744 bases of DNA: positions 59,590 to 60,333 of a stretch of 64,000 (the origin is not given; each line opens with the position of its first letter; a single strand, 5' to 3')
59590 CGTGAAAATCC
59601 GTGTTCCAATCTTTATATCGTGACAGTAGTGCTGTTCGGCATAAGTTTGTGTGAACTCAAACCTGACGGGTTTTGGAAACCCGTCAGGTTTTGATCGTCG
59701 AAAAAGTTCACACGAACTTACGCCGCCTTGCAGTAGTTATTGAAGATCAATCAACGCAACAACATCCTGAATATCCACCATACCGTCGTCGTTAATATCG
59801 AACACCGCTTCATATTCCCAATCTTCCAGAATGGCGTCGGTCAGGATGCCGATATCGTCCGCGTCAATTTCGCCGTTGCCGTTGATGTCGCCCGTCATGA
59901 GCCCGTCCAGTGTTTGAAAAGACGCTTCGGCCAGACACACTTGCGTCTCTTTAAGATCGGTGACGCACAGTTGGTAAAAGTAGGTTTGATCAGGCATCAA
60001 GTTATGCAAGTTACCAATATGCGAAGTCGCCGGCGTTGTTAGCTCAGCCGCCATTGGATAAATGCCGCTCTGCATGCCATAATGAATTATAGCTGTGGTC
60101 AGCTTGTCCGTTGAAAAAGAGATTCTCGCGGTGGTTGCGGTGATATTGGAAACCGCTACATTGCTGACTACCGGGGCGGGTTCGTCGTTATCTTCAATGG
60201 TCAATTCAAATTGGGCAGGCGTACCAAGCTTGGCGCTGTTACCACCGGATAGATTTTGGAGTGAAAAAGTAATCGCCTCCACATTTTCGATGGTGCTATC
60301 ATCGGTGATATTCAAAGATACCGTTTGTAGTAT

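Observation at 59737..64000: Giant secreted Endonuclease-I-family nuclease fused to five Calx-beta repeats, FN3 and a C-terminal dockerin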

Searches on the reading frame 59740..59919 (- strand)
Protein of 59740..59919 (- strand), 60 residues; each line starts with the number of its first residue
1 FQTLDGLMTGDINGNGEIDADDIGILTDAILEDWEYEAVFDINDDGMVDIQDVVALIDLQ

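Call 21: search_protein_families(library=pfam, proteins=[window:59740-59901:-], max_evalue=1)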
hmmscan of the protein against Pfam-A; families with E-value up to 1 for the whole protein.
seq(54 aa): 6 families
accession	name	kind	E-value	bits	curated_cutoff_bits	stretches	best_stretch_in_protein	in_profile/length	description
PF00404.24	Dockerin_1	-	2.8e-06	27.8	22.9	1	4-51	2-53/57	Dockerin type I domain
PF13405.12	EF-hand_6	-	0.00045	20.2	25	1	33-51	8-26/30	EF-hand domain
PF00036.39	EF-hand_1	-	0.00062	19.6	25.4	2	33-51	8-26/29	EF hand domain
PF20548.3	DUF6762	-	0.0051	17.3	27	1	19-42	48-71/132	Family of unknown function (DUF6762)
PF13202.12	EF-hand_5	-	0.018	15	25.9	0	5-16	9-20/25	EF hand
PF13499.12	EF-hand_7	-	0.044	14.6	30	1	5-50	12-65/67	EF-hand domain pair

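Call 54: search_solved_structures(query=window:59740-59919:-, max_evalue=10, show_alignments=3)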
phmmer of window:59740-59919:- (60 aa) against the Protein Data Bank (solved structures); distinct sequences matched with E-value up to 10: 42.
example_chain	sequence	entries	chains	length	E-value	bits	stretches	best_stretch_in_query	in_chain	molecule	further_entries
5lxv_B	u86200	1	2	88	0.0035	21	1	8-53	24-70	Carbohydrate-binding protein WP_009985128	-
2jnk_A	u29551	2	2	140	0.0038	20.9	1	8-53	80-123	Hyalurononglucosaminidase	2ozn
2mte_A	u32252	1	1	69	0.0044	20.7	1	10-33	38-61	Cellulose 1,4-beta-cellobiosidase (reducing end) CelS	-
1daq_A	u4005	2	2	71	0.0044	20.7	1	10-33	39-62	ENDOGLUCANASE SS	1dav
2ccl_B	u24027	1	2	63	0.0057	20.3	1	8-56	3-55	ENDO-1,4-BETA-XYLANASE Y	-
4uyp_B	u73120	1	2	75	0.0094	19.6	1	6-31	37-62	Cellulosomal scaffoldin adaptor protein B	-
4uyq_B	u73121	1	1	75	0.0095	19.6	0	6-31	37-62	Cellulosomal scaffoldin adaptor protein B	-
5nrm_B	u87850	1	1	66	0.02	18.6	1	9-33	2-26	DocCel5: Type I dockerin repeat domain from A. cellulolyticus family 5 endoglucanase WP_01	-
5nrk_B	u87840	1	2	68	0.028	18.2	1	9-33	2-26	DocCel5: Type I dockerin repeat domain from A. cellulolyticus family 5 endoglucanase WP_01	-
1ohz_B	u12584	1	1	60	0.029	18.1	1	10-56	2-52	ENDO-1,4-BETA-XYLANASE Y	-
4fl4_A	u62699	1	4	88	0.036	17.8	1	4-56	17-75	Glycoside hydrolase family 9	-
8x39_A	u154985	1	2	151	0.046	17.5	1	9-30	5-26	Serine protease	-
8x3a_A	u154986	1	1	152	0.05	17.4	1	9-30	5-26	Serine protease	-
2r2i_A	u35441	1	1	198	0.08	16.7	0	39-59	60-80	Guanylyl cyclase-activating protein 1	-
6kgc_B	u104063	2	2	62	0.087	16.6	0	40-56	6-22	And cellulose-binding endoglucanase family 9 CelL ortholog dockerin domain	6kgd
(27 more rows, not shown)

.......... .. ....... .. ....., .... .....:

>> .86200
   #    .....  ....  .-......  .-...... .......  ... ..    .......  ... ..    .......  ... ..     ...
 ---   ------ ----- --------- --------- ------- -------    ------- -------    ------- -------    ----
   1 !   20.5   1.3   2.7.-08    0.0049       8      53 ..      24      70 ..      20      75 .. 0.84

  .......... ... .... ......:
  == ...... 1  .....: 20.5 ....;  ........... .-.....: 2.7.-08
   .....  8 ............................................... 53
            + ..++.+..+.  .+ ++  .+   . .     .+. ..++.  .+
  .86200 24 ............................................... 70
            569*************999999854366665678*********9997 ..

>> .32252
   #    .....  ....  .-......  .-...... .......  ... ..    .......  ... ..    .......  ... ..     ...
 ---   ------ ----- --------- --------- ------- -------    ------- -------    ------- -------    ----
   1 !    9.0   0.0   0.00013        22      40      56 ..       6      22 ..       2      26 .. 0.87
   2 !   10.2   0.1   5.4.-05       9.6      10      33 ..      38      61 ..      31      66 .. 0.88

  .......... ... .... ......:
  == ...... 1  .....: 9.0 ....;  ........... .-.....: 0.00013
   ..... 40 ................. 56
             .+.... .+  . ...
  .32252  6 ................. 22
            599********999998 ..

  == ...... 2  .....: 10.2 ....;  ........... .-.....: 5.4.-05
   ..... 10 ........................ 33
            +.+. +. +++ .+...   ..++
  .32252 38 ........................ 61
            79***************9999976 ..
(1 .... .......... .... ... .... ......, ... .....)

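Call 61: predict_structure(protein=window:59740-59919:-)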
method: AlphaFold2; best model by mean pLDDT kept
length: 60 residues; sequences in the alignment: 1
mean_pLDDT: 57.3   pTM: 0.22
mean pLDDT of the five models: 57.3, 49.9, 49.6, 47.8, 47.0
residues with pLDDT >= 90: 0; 70-90: 4; 50-70: 41; < 50: 15
segments of 3 or more residues with pLDDT < 50: 37-39, 51-53, 55-57
pLDDT, mean of each block of 10 residues (from residue 1): 58 65 61 52 62 45
secondary structure, 60 per line:
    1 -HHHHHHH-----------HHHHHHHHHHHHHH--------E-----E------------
elements in order: H2-8 H20-33

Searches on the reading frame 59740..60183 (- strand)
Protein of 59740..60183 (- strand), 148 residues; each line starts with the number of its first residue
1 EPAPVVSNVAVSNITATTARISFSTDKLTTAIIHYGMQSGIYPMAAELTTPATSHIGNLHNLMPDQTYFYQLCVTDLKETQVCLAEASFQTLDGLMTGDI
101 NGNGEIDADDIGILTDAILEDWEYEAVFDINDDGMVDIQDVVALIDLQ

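Call 21: search_protein_families(library=pfam, proteins=[window:59740-60183:-], max_evalue=1)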
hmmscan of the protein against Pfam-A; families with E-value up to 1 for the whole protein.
seq(148 aa): 9 families
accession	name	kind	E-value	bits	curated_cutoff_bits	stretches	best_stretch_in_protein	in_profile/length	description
PF16656.11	Pur_ac_phosph_N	-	3.7e-06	27.9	30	1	8-76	5-82/93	Purple acid Phosphatase, N-terminal domain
PF00404.24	Dockerin_1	-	3.7e-05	24.3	22.9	1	98-145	2-53/57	Dockerin type I domain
PF13405.12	EF-hand_6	-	0.0095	16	25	0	127-145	8-26/30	EF-hand domain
PF00036.39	EF-hand_1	-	0.013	15.5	25.4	0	127-144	8-25/29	EF hand domain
PF20548.3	DUF6762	-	0.027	15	27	1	114-135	49-70/132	Family of unknown function (DUF6762)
PF00041.27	fn3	-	0.049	14.3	25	1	6-72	3-66/84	Fibronectin type III domain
PF22184.2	CBM_56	-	0.19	12.4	27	1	11-40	3-33/75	Carbohydrate binding module family 56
PF13202.12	EF-hand_5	-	0.5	10.4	25.9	0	99-110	9-20/25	EF hand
PF13499.12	EF-hand_7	-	0.61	10.9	30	0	99-144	12-65/67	EF-hand domain pair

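Call 22: search_protein_families(library=ncbifam, proteins=[window:59740-60183:-], max_evalue=1)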
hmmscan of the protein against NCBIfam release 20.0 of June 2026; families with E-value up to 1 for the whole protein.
seq(148 aa): 0 families

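Call 24: find_homologous_proteins(query=window:59740-60183:-, max_evalue=0.001)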
Query seq(148 aa): 27 candidates shared short words with the query, none scored E <= 0.001.

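Call 48: search_protein_representatives(protein=window:59740-60183:-)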
Query: 148 residues. Proteins with E-value up to 0.001 (for the whole library): 3781; up to 1e-10: 973; up to 1e-30: 89. The best 150 are listed.
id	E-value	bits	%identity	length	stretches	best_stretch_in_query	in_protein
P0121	4.3e-109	376.9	30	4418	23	3-92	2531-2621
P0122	1.2e-94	330.1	32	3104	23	2-86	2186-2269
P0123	2.6e-91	319.3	31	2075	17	3-91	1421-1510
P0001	2.0e-89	313.2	100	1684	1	1-148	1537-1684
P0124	4.4e-85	299.1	29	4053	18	2-90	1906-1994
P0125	1.6e-84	297.3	29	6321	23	4-92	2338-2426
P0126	7.9e-78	275.6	31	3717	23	3-90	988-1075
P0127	8.7e-72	256.0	33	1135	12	3-79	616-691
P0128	3.5e-71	254.1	33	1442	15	2-86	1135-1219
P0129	1.6e-63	229.3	32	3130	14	3-94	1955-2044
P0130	8.4e-63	226.9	31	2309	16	3-89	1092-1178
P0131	2.0e-56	206.3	27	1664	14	3-83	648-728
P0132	5.6e-56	204.8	28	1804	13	3-78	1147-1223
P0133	1.1e-54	200.7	28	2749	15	3-76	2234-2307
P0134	2.5e-53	196.3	30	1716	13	3-80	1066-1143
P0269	2.3e-24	102.4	37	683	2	1-143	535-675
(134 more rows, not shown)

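Call 65: search_protein_families(library=pfam, proteins=[P0269], max_evalue=0.001)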
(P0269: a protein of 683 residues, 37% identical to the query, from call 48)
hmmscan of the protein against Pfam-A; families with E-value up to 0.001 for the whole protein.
P0269 (683 aa): 6 families
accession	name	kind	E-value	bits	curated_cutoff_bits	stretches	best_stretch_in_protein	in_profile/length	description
PF01522.26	Polysacc_deac_1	-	1.1e-18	67.8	23.1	1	48-162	6-116/124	Polysaccharide deacetylase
PF16656.11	Pur_ac_phosph_N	-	1.8e-15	57.7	30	1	443-527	6-93/93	Purple acid Phosphatase, N-terminal domain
PF00041.27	fn3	-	3.2e-10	40.5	25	1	442-514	5-74/84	Fibronectin type III domain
PF00404.24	Dockerin_1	-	3.4e-09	37.2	22.9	1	629-677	1-53/57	Dockerin type I domain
PF25059.1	FN3_DSCAM-DSCAML_C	-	4.1e-05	24.3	39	0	486-533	42-85/89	DSCAM/DSCAML C-terminal Fn3-like domain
PF19077.6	Big_13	-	0.00013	22.8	27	0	481-521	56-96/102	Bacterial Ig-like domain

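Call 75: find_encoding_contigs(protein=P0269, flank=10000, max_places=3)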
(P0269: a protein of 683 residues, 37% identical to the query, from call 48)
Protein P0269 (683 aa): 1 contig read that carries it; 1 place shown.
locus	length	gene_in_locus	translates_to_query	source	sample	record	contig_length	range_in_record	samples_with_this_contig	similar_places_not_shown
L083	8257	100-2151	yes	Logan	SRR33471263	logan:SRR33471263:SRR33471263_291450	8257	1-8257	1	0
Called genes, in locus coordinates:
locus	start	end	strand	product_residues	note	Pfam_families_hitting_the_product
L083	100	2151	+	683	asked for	PF01522:Polysacc_deac_1, PF00041:fn3 (weak), PF16656:Pur_ac_phosph_N, PF00404:Dockerin_1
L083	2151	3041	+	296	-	-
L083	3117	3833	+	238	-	PF03358:FMN_red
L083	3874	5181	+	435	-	PF01204:Trehalase, PF22422:MGH1-like_GH, PF01204:Trehalase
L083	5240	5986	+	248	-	PF01145:Band_7, PF13421:Band_7_1 (weak)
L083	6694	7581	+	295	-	PF02567:PhzC-PhzF, PF01678:DAP_epimerase (faint), PF05544:Pro_racemase (weak)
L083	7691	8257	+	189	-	?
